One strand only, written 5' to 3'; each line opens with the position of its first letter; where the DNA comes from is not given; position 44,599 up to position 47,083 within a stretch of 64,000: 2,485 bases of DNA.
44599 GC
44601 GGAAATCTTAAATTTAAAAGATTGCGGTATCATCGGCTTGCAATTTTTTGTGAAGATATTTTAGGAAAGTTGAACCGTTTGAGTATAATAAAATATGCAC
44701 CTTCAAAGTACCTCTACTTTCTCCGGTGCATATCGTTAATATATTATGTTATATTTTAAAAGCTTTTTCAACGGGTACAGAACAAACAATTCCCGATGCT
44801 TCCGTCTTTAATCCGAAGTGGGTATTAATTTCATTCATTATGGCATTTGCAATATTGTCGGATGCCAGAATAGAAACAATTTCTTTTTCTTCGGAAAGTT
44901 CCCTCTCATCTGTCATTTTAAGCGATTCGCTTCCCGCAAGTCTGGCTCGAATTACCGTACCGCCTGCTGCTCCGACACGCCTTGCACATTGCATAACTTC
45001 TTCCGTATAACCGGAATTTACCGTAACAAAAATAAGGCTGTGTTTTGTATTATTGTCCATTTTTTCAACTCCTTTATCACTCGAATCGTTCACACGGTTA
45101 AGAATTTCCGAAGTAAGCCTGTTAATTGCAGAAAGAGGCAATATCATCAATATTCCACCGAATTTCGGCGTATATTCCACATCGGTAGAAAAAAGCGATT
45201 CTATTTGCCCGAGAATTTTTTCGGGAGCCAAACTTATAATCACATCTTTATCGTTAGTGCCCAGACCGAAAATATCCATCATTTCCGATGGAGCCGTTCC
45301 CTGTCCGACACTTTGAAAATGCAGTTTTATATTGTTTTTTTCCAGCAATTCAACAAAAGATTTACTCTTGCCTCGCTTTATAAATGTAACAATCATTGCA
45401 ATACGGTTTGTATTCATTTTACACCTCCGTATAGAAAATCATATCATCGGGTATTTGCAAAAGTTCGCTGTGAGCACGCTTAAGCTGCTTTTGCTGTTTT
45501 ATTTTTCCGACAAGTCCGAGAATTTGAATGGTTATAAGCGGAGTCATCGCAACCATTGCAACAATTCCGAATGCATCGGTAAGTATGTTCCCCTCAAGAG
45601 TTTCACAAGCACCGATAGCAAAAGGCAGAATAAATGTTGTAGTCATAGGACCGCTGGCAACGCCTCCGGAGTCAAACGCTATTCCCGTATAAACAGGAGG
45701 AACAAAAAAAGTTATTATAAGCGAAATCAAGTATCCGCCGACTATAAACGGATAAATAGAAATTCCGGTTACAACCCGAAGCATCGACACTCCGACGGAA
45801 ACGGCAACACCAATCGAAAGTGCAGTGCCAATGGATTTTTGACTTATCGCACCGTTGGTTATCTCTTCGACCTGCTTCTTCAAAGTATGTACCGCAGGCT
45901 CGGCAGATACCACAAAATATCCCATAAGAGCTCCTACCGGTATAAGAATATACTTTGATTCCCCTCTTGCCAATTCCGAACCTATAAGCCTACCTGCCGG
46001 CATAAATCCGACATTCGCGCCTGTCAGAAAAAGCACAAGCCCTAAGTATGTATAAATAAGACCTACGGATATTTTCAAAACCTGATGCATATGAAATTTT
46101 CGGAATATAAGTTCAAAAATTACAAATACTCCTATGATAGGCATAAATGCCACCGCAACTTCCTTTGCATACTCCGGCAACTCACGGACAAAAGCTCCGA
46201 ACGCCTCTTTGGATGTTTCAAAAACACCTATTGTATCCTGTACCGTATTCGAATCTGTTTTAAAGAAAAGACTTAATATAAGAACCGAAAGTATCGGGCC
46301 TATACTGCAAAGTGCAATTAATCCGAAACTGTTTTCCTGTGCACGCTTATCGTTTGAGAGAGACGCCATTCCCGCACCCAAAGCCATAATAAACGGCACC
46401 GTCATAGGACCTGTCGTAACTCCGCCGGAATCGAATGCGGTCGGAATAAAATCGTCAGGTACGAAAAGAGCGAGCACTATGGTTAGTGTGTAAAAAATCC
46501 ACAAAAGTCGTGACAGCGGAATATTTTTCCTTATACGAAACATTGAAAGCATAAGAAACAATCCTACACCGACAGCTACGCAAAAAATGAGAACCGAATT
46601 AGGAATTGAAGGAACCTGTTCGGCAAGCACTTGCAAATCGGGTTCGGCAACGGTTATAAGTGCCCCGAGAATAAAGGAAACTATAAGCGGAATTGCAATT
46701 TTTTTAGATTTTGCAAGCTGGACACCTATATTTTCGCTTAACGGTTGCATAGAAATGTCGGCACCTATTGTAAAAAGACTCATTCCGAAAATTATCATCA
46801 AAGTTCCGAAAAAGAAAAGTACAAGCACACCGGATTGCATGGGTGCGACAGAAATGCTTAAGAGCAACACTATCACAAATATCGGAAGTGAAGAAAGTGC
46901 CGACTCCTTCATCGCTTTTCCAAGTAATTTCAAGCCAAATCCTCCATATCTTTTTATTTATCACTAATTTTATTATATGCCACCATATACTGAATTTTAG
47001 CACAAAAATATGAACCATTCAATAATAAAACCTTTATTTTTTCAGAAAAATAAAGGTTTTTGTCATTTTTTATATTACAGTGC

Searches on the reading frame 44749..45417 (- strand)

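Call 8: search_protein_families(library=pfam, proteins=[window:44749-45417:-])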
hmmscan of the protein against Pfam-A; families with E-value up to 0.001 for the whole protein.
window:44749-45417:- (222 aa): 1 family
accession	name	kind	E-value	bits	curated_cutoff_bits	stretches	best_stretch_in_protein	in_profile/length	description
PF00543.27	P-II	-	0.00021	22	25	1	129-221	4-97/102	Nitrogen regulatory protein P-II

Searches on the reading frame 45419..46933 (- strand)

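Call 8: search_protein_families(library=pfam, proteins=[window:45419-46933:-])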
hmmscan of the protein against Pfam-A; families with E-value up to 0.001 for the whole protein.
window:45419-46933:- (504 aa): 1 family
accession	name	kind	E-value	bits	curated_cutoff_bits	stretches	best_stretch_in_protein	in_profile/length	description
PF07556.16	DUF1538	-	1.2e-137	456.5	22.6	2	266-475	1-211/211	Protein of unknown function (DUF1538)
